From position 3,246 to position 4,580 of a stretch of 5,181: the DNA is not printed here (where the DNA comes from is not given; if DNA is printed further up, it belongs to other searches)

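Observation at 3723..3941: VP2 pilot protein contains near-identical tandem hendecad repeats at the nucleotide level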

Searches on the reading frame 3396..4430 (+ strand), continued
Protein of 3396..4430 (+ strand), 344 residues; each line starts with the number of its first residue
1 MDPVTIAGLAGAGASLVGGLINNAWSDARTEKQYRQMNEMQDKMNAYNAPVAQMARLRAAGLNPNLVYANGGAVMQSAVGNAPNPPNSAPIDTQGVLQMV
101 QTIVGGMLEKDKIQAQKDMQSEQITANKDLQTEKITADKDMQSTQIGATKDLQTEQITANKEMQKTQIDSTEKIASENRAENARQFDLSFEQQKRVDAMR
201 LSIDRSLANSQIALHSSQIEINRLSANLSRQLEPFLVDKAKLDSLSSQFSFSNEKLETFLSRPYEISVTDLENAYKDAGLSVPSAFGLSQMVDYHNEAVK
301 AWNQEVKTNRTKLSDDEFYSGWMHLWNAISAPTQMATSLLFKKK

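Call 61: fold_search(model_id=the predicted structure, library=pdb)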
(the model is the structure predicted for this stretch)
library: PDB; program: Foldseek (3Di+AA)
matches with E <= 10: 98; with E <= 0.001: 0
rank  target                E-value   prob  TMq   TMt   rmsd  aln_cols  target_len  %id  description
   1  6ke6_BE               8.0e-01  0.07  0.09  0.05  13.4       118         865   14  3.4 angstrom cryo-EM structure of yeast 90S small subunit preribosome (released 2020-08-05)
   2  8zar_C                1.7e+00  0.04  0.08  0.08  19.0       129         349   16  EmrAB-TolC MFS-type tripartite multidrug efflux pump FA (released 2025-04-30)
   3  8zal_A                1.8e+00  0.03  0.08  0.08  19.4       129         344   16  EmrAB-TolC MFS-type tripartite multidrug efflux pump EA (released 2025-04-30)
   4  9pba_I                2.2e+00  0.07  0.12  0.23  26.4       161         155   10  21bin20S complex (NSF-alphaSNAP-2:1 syntaxin-1a:SNAP-25), non-hydrolyzing, class 9 (released 2025-08-06)
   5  1sij                  2.4e+00  0.15  0.12  0.05  10.0        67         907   16  Crystal structure of the Aldehyde Dehydrogenase (a.k.a. AOR or MOP) of Desulfovibrio gigas covalently bound to [AsO3]- (released 2004-07-27)
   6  6hcg_P                2.4e+00  0.05  0.08  0.22  15.3       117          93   17  Klebsiella pneumoniae type II secretion system outer membrane complex. PulD, PulS and PulC HR domain. (released 2019-11-27)
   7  9qun                  2.5e+00  0.23  0.12  0.07   5.2        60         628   18  apPol-nucleotide complex (released 2025-10-29)
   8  7t6d_A                2.6e+00  0.06  0.13  0.12  20.3       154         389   15  CryoEM structure of the YejM/LapB complex (released 2022-08-17)
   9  5frg_MODEL_1_A        3.0e+00  0.08  0.08  0.26  12.3        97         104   12  The NMR Structure of the Cdc42-interacting region of TOCA1 (released 2016-05-04)
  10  9fqr_E5               3.1e+00  0.14  0.18  0.36  22.3       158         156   11  96-nm repeat of axonemal doublet microtubules from bovine sperm (released 2025-03-26)
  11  3qsg                  3.3e+00  0.05  0.12  0.14  11.1       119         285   13  Crystal structure of NAD-binding phosphogluconate dehydrogenase-like protein from Alicyclobacillus acidocaldarius (released 2011-04-13)
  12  4a56                  3.3e+00  0.04  0.08  0.22  14.5       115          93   16  Crystal structure of the type 2 secretion system pilotin from Klebsiella Oxytoca (released 2011-12-07)
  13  8i7r_A4               3.5e+00  0.06  0.12  0.19  20.4       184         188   14  In situ structure of axonemal doublet microtubules in mouse sperm with 48-nm repeat (released 2023-10-11)
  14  8t8k                  3.5e+00  0.04  0.11  0.17  16.8       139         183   11  Structure of Domain of Unknown Function 507 (DUF507) in Space Group C222(1) (released 2023-08-30)
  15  5d39_A                3.5e+00  0.04  0.09  0.07  16.3       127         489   12  Transcription factor-DNA complex (released 2016-08-10)
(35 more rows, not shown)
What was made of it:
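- Tried and rejected: A lone helix is uninformative (call 61).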

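Call 86: predict_structure(alignment_id=A3)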
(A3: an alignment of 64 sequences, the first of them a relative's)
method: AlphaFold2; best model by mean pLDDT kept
length: 358 residues; sequences in the alignment: 64
mean_pLDDT: 54.6   pTM: 0.24
mean pLDDT of the five models: 54.6, 51.8, 50.6, 49.6, 48.9
residues with pLDDT >= 90: 0; 70-90: 90; 50-70: 90; < 50: 178
segments of 3 or more residues with pLDDT < 50: 1-30, 40-51, 54-56, 58-60, 63-103, 105-126, 128-130, 132-136, 138-145, 147-167, 331-349, 352-358
pLDDT, mean of each block of 10 residues (from residue 1): 36 36 44 50 46 49 45 34 34 38 38 40 42 47 46 41 45 59 74 72 69 70 72 71 65 68 69 71 72 77 77 76 60 40 46 42
secondary structure, 60 per line:
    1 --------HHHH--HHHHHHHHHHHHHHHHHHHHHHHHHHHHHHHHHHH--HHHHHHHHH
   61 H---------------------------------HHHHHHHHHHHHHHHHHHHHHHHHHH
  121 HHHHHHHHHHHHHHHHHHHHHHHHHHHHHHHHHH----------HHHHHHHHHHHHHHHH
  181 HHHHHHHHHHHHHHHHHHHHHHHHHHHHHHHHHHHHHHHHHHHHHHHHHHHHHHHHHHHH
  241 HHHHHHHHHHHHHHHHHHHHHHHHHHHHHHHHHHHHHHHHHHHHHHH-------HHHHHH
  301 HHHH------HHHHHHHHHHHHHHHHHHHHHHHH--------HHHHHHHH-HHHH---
elements in order: H9-12 H15-49 H52-61 H95-154 H165-287 H295-304 H311-334 H343-350 H352-355
